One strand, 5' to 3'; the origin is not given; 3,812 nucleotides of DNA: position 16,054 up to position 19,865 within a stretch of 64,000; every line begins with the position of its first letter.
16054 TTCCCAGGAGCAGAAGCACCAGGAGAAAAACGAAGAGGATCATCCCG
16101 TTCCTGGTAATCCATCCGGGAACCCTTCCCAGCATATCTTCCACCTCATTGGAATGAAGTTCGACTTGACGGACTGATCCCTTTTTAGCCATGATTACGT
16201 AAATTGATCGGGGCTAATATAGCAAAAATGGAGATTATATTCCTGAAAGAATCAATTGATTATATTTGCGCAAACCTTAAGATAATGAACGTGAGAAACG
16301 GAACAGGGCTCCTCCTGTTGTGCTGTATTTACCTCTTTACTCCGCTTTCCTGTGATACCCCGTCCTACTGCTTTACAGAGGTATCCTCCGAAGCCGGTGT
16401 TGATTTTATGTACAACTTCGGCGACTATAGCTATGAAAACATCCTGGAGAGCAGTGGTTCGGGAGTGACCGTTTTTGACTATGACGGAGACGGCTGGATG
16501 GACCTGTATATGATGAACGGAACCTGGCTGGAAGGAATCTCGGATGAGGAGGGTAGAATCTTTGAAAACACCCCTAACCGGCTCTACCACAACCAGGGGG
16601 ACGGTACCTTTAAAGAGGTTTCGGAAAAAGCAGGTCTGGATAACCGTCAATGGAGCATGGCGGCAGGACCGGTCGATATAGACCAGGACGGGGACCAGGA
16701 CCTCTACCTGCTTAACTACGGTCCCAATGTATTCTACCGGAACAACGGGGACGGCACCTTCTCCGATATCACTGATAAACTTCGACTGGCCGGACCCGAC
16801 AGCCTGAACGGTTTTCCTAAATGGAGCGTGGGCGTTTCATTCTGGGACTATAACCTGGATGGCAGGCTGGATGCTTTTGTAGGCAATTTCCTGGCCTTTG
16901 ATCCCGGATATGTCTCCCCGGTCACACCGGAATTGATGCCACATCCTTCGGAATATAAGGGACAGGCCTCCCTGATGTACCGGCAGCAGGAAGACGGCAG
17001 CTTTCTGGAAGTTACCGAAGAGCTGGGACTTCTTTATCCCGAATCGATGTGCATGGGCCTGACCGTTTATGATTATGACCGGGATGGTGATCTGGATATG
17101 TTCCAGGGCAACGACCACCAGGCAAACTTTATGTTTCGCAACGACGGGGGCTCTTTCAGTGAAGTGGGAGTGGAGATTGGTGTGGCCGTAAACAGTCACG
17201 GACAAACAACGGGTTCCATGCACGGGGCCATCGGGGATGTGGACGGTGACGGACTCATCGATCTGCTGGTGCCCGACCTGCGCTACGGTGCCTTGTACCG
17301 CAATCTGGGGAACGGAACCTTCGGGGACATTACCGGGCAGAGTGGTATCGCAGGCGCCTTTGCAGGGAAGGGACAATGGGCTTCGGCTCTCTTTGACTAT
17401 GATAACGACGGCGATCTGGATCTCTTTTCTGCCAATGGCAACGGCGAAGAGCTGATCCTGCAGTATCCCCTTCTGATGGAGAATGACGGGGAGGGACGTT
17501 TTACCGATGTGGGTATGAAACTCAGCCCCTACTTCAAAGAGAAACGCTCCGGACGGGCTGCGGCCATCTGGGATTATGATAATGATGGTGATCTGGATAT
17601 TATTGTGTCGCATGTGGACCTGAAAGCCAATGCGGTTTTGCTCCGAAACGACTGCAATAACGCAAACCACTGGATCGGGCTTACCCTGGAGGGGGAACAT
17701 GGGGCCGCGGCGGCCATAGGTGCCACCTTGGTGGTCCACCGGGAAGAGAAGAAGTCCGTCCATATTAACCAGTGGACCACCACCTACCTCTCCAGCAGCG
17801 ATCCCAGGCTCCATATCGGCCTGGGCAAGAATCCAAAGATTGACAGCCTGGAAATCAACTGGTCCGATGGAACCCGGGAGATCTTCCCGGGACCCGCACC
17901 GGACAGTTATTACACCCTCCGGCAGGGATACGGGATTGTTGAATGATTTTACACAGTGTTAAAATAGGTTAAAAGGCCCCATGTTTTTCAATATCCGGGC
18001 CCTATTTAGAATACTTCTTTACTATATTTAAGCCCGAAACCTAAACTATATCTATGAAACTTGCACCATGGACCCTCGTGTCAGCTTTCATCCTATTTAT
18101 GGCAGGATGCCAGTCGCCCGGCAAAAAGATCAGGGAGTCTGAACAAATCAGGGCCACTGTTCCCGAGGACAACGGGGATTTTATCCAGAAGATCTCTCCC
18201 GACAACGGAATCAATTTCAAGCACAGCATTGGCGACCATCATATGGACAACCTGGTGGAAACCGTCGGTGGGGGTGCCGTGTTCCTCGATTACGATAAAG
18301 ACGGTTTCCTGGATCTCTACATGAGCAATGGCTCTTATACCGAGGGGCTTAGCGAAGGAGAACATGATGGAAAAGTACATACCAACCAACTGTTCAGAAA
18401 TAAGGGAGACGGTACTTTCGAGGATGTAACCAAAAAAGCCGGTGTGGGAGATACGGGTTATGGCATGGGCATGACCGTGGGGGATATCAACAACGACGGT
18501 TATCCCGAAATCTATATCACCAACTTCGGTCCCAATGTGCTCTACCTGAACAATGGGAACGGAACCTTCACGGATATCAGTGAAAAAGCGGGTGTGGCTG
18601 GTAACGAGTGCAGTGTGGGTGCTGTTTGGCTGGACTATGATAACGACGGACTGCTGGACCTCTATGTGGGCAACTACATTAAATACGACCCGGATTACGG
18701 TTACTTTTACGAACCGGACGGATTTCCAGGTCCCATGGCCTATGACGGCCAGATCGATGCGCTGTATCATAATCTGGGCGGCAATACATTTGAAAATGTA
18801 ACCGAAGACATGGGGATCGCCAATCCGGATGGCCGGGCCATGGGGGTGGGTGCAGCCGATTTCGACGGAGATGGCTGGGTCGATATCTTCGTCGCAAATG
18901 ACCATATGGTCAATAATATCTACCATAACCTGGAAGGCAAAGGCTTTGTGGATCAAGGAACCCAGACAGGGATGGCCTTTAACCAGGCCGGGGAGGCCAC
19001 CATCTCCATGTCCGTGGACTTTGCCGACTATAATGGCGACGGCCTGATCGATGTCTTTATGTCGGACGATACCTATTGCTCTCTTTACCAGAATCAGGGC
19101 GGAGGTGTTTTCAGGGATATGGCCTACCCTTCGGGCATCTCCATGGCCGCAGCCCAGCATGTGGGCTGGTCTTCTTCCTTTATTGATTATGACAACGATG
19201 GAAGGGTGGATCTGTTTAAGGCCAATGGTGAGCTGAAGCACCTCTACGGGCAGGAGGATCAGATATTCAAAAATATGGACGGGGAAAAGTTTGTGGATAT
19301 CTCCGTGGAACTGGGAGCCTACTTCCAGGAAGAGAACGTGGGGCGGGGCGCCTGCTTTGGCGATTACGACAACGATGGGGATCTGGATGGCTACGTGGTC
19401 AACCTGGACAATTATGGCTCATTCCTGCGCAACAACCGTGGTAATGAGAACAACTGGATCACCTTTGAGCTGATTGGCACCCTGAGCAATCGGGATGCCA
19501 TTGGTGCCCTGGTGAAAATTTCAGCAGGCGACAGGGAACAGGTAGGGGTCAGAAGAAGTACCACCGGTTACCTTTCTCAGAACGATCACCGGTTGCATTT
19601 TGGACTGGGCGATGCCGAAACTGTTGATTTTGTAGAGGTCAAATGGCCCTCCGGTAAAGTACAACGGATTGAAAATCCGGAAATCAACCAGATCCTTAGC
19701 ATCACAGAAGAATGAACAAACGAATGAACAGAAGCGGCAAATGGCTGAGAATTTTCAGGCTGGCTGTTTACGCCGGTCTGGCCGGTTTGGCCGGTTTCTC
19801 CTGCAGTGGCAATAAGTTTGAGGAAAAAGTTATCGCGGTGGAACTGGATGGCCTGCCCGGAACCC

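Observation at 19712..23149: HzsA-related-like propeller/heme protein followed by a YVTN-propeller + CCP-like di-heme fusion: a hydrazine-synthase-like domain inventory in a Bacteroidota genome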

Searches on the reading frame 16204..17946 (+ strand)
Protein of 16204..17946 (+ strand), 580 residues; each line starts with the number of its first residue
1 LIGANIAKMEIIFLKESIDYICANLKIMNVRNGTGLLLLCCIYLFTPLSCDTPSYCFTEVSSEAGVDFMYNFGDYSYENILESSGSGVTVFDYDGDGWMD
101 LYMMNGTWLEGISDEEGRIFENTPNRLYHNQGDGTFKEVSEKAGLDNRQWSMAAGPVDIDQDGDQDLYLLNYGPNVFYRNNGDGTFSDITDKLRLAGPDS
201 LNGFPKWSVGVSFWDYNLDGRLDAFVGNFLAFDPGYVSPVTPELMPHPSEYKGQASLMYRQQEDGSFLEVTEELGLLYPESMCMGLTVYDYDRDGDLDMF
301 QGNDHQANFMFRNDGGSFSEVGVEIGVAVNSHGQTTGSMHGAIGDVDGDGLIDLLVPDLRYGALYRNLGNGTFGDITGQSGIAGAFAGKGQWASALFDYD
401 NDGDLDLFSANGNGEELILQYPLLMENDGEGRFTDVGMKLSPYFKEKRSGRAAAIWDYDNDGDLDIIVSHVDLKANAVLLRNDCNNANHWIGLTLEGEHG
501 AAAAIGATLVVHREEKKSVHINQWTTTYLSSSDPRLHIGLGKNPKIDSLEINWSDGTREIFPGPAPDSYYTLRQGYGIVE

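Call 9: search_protein_families(library=pfam, proteins=[window:16204-17946:+], max_evalue=0.01)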
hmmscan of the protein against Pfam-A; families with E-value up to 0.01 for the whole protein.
window:16204-17946:+ (580 aa): 3 families
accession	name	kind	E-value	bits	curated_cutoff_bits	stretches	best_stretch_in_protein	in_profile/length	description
PF13517.12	FG-GAP_3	-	8.9e-48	161.2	26.9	7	158-226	1-61/61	FG-GAP-like repeat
PF07593.17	UnbV_ASPIC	-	2.1e-16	60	23.4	1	504-571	1-68/68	ASPIC and UnbV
PF01839.29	FG-GAP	-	3.9e-06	27.1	22.1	0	85-102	2-19/37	FG-GAP repeat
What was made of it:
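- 16204..17946 (+): CRTAC1-like FG-GAP/ASPIC-UnbV lipoprotein 1. The ORF is called from TTG at 16204; the likely true start is Met28 at 16285. Pfam FG-GAP_3 (161 bits) and UnbV_ASPIC (60 bits) (call 9).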

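Call 10: search_protein_families(library=ncbifam, proteins=[window:16204-17946:+], max_evalue=0.01)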
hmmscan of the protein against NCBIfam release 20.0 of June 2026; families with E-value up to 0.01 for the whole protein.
window:16204-17946:+ (580 aa): 0 families

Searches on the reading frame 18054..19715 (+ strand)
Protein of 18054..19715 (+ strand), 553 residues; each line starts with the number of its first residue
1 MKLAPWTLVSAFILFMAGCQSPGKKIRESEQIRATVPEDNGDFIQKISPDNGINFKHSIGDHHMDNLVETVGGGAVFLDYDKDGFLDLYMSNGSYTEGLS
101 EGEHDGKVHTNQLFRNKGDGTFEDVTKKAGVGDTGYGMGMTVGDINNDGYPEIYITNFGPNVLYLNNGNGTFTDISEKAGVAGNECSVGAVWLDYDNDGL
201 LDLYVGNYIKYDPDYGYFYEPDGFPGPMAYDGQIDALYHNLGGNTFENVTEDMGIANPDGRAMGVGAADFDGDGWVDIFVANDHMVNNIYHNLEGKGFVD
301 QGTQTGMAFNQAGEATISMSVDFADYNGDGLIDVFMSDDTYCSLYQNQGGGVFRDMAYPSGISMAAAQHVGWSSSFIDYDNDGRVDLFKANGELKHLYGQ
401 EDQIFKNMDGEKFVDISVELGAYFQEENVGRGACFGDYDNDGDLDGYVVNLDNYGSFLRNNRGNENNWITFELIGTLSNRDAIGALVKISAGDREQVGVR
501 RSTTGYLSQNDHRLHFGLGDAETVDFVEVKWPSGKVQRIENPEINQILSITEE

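Call 9: search_protein_families(library=pfam, proteins=[window:18054-19715:+], max_evalue=0.01)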
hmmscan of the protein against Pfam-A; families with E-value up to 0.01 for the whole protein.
window:18054-19715:+ (553 aa): 3 families
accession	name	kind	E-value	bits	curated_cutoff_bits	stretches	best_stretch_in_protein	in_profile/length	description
PF13517.12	FG-GAP_3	-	1e-48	164.2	26.9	5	144-205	1-61/61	FG-GAP-like repeat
PF07593.17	UnbV_ASPIC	-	4e-23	81.5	23.4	1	482-548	1-67/68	ASPIC and UnbV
PF01839.29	FG-GAP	-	1.9e-14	53.6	22.1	1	137-157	2-22/37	FG-GAP repeat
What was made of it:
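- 18054..19715 (+): CRTAC1-like FG-GAP/ASPIC-UnbV lipoprotein 2. Its stop overlaps the gene 1 start by 4 nt. Pfam FG-GAP_3 (164 bits) and UnbV_ASPIC (81.5 bits) (call 9).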

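Call 10: search_protein_families(library=ncbifam, proteins=[window:18054-19715:+], max_evalue=0.01)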
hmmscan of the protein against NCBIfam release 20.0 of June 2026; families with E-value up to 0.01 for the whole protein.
window:18054-19715:+ (553 aa): 0 families

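Call 64: search_solved_structures(query=window:18054-19715:+, max_evalue=0.001)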
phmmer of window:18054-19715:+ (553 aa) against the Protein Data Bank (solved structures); distinct sequences matched with E-value up to 0.001: 1.
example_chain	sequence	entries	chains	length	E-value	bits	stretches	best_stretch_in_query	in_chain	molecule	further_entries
9etn_A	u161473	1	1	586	2e-22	82.7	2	352-550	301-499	Cartilage acidic protein 1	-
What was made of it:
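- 18054..19715 (+): Best PDB match is human CRTAC1, 9etn, E 2e-22 (call 64).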
